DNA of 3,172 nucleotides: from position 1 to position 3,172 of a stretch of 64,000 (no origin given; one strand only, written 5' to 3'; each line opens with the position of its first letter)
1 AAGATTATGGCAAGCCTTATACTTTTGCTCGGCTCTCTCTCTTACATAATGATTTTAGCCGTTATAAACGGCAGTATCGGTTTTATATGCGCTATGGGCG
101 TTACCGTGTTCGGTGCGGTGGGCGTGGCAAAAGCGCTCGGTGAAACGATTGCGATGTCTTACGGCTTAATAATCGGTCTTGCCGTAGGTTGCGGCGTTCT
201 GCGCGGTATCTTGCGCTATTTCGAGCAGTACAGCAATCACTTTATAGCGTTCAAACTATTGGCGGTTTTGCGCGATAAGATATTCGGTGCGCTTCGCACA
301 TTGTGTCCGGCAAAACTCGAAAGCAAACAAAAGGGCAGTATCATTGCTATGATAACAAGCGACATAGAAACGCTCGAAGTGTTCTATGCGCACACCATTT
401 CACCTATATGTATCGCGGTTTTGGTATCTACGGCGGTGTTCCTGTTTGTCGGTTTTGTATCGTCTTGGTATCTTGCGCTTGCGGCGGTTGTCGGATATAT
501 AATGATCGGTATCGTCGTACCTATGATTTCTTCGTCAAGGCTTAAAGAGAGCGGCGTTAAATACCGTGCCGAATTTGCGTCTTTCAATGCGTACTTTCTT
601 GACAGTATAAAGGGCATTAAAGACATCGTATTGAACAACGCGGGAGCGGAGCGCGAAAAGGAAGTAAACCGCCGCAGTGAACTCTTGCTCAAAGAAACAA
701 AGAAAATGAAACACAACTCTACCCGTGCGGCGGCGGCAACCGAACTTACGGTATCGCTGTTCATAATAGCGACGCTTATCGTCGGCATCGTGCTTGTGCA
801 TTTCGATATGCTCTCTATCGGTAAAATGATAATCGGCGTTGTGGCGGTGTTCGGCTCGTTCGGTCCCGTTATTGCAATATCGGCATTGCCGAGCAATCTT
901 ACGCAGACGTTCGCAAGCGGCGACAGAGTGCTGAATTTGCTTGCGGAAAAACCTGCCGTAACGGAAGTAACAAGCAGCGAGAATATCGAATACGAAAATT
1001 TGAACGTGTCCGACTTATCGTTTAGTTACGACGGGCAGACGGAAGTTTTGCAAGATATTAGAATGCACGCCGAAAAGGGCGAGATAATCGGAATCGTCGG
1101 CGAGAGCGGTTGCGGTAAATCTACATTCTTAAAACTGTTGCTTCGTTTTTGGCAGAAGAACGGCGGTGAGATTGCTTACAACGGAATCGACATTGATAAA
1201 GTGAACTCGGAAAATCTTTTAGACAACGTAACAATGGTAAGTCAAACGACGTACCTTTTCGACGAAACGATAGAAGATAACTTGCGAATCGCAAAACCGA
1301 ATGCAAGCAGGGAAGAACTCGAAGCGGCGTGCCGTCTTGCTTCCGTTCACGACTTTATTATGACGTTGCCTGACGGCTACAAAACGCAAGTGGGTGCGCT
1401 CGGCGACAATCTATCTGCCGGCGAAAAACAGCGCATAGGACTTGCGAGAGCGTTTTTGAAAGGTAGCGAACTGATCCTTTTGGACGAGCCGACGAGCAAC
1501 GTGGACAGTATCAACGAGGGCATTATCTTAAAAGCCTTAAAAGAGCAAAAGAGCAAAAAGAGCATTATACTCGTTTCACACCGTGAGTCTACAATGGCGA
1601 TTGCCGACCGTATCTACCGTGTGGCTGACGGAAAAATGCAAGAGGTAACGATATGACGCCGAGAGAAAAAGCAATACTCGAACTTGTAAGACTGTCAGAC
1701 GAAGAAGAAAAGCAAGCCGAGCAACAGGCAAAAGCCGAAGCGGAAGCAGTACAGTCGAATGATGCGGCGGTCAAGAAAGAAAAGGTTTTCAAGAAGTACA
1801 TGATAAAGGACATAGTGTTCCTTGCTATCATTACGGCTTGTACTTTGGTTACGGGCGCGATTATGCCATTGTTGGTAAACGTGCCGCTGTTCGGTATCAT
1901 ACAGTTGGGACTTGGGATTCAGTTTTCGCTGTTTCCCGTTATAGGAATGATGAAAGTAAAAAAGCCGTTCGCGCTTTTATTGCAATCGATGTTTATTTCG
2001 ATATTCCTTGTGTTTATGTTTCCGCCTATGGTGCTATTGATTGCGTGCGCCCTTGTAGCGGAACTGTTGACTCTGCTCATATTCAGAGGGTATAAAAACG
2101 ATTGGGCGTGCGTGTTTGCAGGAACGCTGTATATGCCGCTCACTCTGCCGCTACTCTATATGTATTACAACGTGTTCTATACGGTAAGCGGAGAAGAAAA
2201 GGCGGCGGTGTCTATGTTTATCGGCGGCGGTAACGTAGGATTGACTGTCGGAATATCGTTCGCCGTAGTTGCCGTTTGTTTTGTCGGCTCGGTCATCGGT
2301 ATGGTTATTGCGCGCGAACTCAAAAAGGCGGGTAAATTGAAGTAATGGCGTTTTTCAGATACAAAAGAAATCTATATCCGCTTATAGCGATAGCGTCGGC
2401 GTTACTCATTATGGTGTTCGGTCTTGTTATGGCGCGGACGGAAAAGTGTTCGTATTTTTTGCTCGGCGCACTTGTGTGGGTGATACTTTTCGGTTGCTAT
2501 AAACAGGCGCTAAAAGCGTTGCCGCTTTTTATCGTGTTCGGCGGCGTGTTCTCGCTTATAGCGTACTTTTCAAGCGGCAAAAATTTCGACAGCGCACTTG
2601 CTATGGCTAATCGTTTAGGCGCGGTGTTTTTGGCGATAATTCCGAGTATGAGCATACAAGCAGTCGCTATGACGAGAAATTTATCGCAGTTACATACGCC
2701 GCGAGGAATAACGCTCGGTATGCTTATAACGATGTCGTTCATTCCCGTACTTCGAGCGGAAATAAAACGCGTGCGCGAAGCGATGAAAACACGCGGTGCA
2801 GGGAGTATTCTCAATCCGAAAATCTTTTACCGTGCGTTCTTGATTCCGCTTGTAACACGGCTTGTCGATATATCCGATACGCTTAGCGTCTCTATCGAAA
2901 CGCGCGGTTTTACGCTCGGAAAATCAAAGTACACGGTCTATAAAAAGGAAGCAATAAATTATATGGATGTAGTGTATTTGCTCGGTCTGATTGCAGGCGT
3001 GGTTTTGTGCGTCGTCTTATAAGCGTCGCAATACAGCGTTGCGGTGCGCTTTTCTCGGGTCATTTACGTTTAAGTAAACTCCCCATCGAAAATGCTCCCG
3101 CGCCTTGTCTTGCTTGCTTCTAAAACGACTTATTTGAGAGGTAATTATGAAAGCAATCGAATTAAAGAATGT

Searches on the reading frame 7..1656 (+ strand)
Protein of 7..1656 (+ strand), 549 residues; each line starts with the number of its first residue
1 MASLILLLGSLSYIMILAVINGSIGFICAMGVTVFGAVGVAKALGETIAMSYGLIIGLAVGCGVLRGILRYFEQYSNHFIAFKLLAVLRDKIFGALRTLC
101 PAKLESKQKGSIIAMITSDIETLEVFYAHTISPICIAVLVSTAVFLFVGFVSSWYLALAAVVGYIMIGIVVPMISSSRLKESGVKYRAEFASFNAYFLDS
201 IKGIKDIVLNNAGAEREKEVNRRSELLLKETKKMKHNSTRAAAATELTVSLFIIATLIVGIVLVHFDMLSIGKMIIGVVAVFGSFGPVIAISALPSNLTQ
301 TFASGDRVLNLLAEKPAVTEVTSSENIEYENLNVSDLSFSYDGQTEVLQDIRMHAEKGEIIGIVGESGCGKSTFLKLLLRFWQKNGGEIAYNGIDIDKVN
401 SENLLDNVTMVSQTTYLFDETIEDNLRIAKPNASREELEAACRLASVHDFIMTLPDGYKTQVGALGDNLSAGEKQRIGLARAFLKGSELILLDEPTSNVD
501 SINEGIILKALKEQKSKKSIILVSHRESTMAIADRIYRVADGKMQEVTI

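Call 51: search_protein_families(library=pfam, proteins=[window:7-1656:+], max_evalue=0.0001)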
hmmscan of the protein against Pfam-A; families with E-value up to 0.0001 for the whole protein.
window:7-1656:+ (549 aa): 3 families
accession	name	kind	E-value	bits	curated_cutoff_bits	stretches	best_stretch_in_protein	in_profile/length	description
PF00005.33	ABC_tran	-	2.7e-29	103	25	1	348-497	1-137/137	ABC transporter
PF00664.28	ABC_membrane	-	4.6e-17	63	28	1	13-280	3-266/274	ABC transporter transmembrane region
PF02463.25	SMC_N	-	4.8e-08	33.1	40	1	383-541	105-213/220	RecF/RecN/SMC N terminal domain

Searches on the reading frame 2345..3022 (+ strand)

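Call 85: search_protein_families(library=pfam, proteins=[window:2345-3022:+], max_evalue=0.001)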
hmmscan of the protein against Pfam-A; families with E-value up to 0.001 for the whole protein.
window:2345-3022:+ (225 aa): 1 family
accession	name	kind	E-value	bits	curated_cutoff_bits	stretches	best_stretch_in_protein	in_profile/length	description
PF02361.21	CbiQ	-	3.3e-12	46.9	25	1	13-193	35-211/216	Cobalt transport protein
